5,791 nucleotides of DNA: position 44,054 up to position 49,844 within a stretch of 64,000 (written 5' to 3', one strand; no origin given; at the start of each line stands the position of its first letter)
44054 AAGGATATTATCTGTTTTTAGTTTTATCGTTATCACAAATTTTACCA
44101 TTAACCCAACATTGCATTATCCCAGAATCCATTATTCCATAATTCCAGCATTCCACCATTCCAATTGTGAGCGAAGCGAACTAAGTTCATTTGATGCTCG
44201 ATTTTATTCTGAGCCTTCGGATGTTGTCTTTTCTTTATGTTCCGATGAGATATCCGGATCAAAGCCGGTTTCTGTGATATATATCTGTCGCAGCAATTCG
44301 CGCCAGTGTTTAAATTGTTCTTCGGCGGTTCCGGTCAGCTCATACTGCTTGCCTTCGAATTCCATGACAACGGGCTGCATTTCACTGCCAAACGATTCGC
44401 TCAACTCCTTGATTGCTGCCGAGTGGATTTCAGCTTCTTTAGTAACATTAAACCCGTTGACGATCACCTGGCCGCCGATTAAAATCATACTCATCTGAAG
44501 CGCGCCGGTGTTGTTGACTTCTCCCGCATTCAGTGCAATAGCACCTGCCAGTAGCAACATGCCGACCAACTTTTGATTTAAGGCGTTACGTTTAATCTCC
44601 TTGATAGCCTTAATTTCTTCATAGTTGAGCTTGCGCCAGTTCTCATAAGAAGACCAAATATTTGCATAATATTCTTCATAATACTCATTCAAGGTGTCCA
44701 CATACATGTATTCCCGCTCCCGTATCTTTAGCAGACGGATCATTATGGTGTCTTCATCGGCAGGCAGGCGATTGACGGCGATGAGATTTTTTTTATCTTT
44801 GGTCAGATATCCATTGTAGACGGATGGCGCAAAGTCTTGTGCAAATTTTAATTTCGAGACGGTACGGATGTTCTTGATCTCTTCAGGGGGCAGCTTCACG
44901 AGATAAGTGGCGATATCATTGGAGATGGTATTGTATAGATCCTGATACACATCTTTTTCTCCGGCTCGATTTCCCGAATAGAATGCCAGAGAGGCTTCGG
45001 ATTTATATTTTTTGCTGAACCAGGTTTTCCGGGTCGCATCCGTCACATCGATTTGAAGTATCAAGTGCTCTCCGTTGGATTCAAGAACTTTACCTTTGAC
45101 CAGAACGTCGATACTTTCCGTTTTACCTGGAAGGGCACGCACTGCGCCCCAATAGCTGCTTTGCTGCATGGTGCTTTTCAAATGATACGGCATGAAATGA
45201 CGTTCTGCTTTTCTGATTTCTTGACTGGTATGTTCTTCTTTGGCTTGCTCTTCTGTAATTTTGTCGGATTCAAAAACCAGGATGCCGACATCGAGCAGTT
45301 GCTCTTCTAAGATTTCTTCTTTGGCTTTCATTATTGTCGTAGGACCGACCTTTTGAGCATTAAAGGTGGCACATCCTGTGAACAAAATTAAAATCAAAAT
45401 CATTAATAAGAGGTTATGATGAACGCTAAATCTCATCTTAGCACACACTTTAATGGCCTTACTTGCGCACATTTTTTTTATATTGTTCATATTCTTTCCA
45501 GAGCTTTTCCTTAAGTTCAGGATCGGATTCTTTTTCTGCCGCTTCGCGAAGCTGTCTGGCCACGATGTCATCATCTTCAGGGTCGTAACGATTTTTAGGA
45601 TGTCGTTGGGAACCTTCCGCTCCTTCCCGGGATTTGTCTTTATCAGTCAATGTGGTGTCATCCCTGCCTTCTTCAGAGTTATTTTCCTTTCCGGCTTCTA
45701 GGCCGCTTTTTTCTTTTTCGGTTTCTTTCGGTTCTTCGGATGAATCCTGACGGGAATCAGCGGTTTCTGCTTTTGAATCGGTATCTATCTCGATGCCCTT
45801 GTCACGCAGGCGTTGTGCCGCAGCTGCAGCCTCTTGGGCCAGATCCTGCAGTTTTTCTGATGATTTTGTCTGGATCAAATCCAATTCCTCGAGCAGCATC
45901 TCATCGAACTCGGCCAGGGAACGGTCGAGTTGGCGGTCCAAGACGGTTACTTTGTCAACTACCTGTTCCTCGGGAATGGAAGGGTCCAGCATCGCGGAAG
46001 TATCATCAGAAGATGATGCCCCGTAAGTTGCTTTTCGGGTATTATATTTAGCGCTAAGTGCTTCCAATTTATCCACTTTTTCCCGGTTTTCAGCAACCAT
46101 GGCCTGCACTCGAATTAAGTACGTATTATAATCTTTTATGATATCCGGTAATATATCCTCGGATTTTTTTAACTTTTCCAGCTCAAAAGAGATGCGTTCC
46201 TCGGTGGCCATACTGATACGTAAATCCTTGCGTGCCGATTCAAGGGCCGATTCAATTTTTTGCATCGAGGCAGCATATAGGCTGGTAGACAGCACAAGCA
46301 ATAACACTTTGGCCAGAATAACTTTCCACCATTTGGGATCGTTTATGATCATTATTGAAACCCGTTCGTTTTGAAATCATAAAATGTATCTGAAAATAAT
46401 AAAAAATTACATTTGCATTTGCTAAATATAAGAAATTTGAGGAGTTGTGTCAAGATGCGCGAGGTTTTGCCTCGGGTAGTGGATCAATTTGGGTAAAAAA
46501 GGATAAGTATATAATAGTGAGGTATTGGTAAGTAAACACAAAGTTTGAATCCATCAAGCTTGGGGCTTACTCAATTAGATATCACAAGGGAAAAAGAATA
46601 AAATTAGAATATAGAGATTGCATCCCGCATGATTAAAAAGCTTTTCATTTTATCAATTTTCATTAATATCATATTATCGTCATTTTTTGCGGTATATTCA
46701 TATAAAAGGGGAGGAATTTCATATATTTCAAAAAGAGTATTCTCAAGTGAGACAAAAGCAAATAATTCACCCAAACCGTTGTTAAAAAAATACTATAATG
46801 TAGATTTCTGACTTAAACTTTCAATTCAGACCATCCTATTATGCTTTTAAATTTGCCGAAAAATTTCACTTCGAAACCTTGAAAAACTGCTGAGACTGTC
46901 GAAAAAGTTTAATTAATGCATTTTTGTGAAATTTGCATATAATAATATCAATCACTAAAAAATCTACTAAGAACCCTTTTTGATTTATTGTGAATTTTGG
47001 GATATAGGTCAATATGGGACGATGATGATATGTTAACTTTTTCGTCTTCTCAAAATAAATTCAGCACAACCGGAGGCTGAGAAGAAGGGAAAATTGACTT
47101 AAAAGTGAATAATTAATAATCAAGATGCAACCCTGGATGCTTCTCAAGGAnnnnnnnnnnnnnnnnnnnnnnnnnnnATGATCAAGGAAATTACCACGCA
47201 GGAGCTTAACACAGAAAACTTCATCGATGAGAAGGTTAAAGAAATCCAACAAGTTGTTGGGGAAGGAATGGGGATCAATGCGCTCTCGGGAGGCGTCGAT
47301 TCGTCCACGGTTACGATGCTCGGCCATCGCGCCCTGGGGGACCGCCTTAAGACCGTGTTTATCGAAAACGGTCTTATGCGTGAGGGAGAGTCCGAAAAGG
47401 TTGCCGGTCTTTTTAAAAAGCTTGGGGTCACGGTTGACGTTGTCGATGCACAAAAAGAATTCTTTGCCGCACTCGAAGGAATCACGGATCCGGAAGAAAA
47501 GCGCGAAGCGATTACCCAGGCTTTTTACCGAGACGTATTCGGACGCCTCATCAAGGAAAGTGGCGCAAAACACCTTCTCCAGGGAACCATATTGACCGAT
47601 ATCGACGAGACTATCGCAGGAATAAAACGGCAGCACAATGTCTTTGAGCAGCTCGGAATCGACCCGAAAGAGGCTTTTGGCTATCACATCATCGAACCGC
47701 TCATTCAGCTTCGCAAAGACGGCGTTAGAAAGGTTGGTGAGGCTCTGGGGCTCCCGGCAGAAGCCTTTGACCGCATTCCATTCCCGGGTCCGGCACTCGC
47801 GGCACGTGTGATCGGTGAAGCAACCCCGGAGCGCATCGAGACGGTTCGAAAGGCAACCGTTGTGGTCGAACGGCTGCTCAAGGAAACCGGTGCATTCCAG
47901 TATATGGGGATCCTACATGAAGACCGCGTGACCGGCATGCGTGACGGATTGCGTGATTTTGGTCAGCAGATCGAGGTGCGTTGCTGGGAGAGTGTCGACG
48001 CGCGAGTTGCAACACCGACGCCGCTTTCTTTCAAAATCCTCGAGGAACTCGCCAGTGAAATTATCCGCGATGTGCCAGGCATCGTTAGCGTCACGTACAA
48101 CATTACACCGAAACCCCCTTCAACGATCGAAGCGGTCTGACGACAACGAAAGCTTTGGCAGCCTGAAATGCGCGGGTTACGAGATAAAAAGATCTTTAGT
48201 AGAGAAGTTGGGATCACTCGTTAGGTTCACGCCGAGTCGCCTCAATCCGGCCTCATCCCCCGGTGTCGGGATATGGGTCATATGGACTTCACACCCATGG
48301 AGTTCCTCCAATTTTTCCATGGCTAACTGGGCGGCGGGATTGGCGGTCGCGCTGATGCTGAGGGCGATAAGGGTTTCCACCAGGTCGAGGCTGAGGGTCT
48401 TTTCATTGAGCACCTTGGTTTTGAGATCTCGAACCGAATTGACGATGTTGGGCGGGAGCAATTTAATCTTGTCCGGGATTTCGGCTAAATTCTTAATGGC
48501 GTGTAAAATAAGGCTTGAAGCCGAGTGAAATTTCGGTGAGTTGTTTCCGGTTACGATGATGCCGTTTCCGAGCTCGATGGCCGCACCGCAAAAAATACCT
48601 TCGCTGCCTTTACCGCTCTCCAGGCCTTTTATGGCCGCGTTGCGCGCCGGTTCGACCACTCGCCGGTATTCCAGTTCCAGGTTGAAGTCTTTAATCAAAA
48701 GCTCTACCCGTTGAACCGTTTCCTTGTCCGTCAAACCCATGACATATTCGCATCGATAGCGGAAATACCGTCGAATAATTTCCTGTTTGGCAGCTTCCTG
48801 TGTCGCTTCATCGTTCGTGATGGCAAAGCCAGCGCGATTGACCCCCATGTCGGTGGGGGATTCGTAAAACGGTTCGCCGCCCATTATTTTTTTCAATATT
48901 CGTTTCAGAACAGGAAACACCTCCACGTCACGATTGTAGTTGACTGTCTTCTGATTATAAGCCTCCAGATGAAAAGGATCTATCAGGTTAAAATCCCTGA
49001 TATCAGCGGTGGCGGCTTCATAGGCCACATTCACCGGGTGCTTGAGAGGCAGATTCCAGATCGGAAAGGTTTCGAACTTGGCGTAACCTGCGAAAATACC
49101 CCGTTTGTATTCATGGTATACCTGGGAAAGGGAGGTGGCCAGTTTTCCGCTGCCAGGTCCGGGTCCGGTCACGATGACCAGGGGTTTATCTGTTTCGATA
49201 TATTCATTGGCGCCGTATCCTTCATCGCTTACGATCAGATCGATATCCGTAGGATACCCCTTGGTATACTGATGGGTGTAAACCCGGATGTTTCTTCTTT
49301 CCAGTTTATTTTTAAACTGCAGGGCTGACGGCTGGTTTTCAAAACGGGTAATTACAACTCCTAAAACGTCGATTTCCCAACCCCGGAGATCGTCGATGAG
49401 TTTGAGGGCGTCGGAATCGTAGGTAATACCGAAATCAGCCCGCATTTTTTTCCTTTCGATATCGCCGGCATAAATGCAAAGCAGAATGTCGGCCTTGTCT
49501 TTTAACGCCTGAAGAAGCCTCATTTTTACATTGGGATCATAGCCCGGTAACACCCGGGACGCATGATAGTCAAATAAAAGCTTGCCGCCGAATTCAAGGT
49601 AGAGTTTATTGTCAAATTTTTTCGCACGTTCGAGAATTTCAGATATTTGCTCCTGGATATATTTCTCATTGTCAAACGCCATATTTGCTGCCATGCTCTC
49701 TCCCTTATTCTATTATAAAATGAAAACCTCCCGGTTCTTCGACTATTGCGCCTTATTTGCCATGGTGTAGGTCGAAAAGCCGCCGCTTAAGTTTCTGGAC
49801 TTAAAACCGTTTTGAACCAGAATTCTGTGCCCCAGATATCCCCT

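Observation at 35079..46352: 11-kb envelope cluster built around an ExbB/MotA-type channel that matches no named system I know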

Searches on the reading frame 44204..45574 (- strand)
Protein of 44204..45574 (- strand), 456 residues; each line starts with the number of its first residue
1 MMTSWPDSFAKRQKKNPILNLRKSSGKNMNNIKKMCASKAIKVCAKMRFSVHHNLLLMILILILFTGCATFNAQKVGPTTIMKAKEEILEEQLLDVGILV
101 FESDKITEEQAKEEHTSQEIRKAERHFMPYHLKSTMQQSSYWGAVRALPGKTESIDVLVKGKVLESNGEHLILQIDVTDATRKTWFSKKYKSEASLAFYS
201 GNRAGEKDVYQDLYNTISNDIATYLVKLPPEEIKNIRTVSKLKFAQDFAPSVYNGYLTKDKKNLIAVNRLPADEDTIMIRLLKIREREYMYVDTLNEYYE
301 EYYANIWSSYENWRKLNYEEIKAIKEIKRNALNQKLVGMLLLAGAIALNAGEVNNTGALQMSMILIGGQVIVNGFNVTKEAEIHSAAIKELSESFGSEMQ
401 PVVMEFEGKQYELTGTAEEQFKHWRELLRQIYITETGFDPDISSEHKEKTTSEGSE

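Call 4: search_protein_families(library=pfam, max_evalue=0.01, proteins=[window:44204-45574:-])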
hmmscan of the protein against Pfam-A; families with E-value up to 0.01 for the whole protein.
window:44204-45574:- (456 aa): 0 families

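Call 5: search_protein_families(library=ncbifam, max_evalue=0.01, proteins=[window:44204-45574:-])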
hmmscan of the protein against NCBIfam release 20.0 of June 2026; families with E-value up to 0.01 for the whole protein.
window:44204-45574:- (456 aa): 0 families

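Call 45: search_protein_families(library=padloc, max_evalue=0.01, proteins=[window:44204-45574:-])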
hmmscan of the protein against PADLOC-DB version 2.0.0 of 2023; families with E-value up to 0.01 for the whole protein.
window:44204-45574:- (456 aa): 0 families

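Call 53: find_homologous_proteins(query=window:44204-45436:-)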
Query window:44204-45436:- (410 aa): 2263 proteins with E <= 0.001 among 8000 candidates; the best 120 are listed.
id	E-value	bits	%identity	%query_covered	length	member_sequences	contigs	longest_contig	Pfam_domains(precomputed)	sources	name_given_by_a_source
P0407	8.7e-248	840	92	100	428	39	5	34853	-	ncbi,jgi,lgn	jgi:hypothetical protein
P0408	1.2e-244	829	91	100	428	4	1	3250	-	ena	-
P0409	4.9e-241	817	90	100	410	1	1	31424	-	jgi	-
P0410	2.4e-240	815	89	100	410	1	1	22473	-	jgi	-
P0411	2.5e-240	815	90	100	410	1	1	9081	-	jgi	-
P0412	1.2e-237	806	88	100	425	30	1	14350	-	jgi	-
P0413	2.5e-237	805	88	100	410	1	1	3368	-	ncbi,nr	ncbi:MAG: hypothetical protein BMS9Abin03_391 [Thermodesulfobacteriota bacterium]|nr:MAG: hypothetic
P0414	4.0e-236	801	87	100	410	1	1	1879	-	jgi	-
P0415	5.7e-235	797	86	100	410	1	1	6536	-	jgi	jgi:hypothetical protein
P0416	4.4e-234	794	88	98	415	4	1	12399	-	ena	-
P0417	3.1e-233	792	86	100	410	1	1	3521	-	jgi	-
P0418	6.4e-233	791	86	100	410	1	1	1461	-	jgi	-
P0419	1.3e-232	790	88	97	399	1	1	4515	-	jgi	jgi:hypothetical protein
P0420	1.5e-232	789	86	100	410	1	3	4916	-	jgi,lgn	jgi:hypothetical protein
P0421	1.7e-232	789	86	100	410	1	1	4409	-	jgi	-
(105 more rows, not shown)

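Call 64: predict_structure(alignment_id=A3)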
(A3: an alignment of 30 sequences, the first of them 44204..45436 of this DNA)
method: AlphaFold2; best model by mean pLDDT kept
length: 410 residues; sequences in the alignment: 30
mean_pLDDT: 39.2   pTM: 0.29
mean pLDDT of the five models: 39.2, 38.7, 37.9, 37.3, 36.2
residues with pLDDT >= 90: 0; 70-90: 5; 50-70: 66; < 50: 339
segments of 3 or more residues with pLDDT < 50: 1-4, 19-117, 130-137, 149-169, 171-173, 175-177, 182-353, 390-394, 396-410
pLDDT, mean of each block of 10 residues (from residue 1): 56 60 27 24 26 27 34 31 24 25 30 46 51 47 56 36 45 48 43 29 27 30 31 42 45 43 42 42 40 35 33 29 26 32 34 58 69 57 56 41 28
secondary structure, 60 per line:
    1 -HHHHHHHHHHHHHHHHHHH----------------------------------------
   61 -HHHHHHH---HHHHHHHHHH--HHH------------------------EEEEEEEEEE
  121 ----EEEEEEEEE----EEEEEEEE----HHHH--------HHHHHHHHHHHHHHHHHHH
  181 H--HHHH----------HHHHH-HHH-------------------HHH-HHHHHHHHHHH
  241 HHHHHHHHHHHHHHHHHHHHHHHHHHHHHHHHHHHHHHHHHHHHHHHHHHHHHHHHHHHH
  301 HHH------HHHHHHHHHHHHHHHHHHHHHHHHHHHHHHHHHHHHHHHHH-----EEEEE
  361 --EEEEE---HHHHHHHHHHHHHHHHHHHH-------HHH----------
elements in order: H2-20 H62-68 H72-81 E111-120 E125-133 E138-145 H150-153 H162-181 H184-187 H198-202 H230-303 H310-350 E356-360 E363-367 H371-390

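Call 77: search_solved_structures(query=A3, max_evalue=1)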
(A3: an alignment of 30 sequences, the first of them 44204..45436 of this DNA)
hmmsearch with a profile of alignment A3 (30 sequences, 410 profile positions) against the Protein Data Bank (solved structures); distinct sequences matched with E-value up to 1: 1.
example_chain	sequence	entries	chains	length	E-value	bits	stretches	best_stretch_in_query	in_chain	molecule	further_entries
4ani_A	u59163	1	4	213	0.69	11.9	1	254-376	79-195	PROTEIN GRPE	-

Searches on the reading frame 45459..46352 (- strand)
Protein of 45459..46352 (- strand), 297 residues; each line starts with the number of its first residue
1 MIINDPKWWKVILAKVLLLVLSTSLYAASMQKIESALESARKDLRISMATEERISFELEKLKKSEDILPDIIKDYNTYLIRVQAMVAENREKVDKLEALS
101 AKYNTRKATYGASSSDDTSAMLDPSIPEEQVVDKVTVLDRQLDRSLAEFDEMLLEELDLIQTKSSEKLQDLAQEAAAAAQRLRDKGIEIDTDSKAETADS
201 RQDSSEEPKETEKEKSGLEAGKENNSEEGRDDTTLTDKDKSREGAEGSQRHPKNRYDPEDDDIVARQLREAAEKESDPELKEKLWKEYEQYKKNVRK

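Call 4: search_protein_families(library=pfam, max_evalue=0.01, proteins=[window:45459-46352:-])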
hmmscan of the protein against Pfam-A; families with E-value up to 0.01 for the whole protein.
window:45459-46352:- (297 aa): 0 families

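Call 5: search_protein_families(library=ncbifam, max_evalue=0.01, proteins=[window:45459-46352:-])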
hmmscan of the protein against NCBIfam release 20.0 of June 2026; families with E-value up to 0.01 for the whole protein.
window:45459-46352:- (297 aa): 1 family
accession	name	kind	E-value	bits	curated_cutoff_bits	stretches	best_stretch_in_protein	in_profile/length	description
NF010725.0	PRK14127.1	equivalog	0.0085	16.5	91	1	65-112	31-78/111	cell division regulator GpsB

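Call 45: search_protein_families(library=padloc, max_evalue=0.01, proteins=[window:45459-46352:-])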
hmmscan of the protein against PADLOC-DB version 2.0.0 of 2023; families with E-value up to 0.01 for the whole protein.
window:45459-46352:- (297 aa): 0 families

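Call 76: search_solved_structures(query=window:45459-46352:-, max_evalue=1)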
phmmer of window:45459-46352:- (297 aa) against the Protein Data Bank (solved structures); distinct sequences matched with E-value up to 1: 1.
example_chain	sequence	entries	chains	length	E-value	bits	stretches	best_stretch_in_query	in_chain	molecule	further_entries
6zj3_SV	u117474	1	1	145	0.3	13.9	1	160-198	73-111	Ribosomal protein eS17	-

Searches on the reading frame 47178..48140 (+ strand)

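Call 49: search_protein_families(library=pfam, max_evalue=0.001, proteins=[window:47178-48140:+])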
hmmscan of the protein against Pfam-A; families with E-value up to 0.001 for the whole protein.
window:47178-48140:+ (320 aa): 5 families
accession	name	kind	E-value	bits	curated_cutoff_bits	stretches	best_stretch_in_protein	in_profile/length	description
PF00958.27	GMP_synt_C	-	1.7e-16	60.5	27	1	239-318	12-91/92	GMP synthase C terminal domain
PF02540.23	NAD_synthase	-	2.8e-07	30.3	21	1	13-104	6-94/242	NAD synthase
PF06508.19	QueC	-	2.4e-05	24.4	22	0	33-92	3-61/210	Queuosine biosynthesis protein QueC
PF01171.26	ATP_bind_3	-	4.7e-05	23.6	27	1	35-186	5-155/182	PP-loop family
PF00733.27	Asn_synthase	-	0.00018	21.7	21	1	36-136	24-125/354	Asparagine synthase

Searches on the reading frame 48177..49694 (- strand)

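Call 49: search_protein_families(library=pfam, max_evalue=0.001, proteins=[window:48177-49694:-])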
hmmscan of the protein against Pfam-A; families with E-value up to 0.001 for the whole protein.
window:48177-49694:- (505 aa): 2 families
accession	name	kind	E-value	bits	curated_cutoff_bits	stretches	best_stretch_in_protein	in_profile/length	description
PF08903.17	DUF1846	-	4.4e-168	558.7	27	1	6-337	2-332/333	Domain of unknown function DUF1846, N-terminal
PF20921.3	DUF1846_C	-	4.1e-50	169.9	27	1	343-503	2-153/153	Domain of unknown function DUF1846, C-terminal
